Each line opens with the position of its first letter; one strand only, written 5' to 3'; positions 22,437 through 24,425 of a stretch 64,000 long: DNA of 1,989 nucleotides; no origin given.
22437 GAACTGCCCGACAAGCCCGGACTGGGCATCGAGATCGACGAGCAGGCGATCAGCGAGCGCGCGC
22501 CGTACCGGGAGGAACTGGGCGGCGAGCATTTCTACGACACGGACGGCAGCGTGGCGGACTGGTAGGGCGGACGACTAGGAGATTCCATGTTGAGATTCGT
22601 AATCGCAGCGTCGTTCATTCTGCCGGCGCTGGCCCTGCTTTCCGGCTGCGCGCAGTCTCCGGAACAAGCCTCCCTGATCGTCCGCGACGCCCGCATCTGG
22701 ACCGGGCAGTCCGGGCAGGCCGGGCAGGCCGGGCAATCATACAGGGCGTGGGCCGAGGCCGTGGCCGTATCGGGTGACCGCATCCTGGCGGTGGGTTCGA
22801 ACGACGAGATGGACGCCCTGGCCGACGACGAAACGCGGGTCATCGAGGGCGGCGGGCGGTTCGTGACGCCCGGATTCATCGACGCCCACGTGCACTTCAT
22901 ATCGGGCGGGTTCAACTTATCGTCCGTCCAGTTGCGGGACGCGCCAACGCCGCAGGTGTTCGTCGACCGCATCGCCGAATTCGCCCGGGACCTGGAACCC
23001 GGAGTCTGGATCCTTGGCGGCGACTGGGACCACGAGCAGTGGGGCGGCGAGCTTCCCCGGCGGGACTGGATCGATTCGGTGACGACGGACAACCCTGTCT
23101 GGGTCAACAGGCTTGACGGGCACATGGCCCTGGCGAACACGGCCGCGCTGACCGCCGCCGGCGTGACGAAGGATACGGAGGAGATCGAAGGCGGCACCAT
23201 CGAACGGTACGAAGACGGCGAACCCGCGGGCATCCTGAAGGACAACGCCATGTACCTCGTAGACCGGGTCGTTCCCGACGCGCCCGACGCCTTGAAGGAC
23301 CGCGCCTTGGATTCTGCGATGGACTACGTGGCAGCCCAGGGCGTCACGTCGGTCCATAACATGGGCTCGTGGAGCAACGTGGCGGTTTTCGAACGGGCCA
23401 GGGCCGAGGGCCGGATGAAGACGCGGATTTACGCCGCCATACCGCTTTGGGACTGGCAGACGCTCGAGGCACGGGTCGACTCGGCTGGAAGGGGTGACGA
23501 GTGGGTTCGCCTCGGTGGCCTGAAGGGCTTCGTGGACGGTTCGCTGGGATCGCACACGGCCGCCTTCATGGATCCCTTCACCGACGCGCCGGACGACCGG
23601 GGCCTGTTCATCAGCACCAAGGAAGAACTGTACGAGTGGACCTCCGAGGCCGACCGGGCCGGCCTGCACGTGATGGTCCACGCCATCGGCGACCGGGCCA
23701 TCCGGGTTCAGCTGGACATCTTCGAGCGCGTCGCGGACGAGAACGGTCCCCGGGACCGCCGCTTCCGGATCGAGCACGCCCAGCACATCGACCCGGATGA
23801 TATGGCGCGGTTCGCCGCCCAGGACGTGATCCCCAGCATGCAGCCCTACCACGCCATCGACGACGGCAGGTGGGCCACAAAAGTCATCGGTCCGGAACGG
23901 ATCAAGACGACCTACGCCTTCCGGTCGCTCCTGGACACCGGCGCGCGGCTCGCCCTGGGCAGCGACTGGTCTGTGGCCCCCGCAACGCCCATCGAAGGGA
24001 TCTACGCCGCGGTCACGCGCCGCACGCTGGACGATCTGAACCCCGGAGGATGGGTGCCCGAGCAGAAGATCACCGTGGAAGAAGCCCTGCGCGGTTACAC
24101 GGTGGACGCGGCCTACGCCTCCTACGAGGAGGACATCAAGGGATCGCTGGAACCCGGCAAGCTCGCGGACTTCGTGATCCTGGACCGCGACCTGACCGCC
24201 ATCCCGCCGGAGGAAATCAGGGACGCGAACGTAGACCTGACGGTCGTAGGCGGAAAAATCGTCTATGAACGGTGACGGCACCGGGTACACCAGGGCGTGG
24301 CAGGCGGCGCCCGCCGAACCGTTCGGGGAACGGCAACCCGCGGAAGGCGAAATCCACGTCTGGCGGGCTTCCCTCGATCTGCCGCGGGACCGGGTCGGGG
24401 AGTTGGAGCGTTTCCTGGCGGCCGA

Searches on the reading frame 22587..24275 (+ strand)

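Call 83: search_protein_families(library=pfam, proteins=[window:22587-24275:+], max_evalue=0.0001)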
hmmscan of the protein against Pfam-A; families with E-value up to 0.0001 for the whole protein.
window:22587-24275:+ (562 aa): 2 families
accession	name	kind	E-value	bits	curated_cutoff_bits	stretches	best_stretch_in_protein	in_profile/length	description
PF07969.17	Amidohydro_3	-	4e-105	353.4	29.7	1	85-560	2-472/472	Amidohydrolase family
PF01979.26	Amidohydro_1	-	2.5e-25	89.9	25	1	248-559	45-345/345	Amidohydrolase family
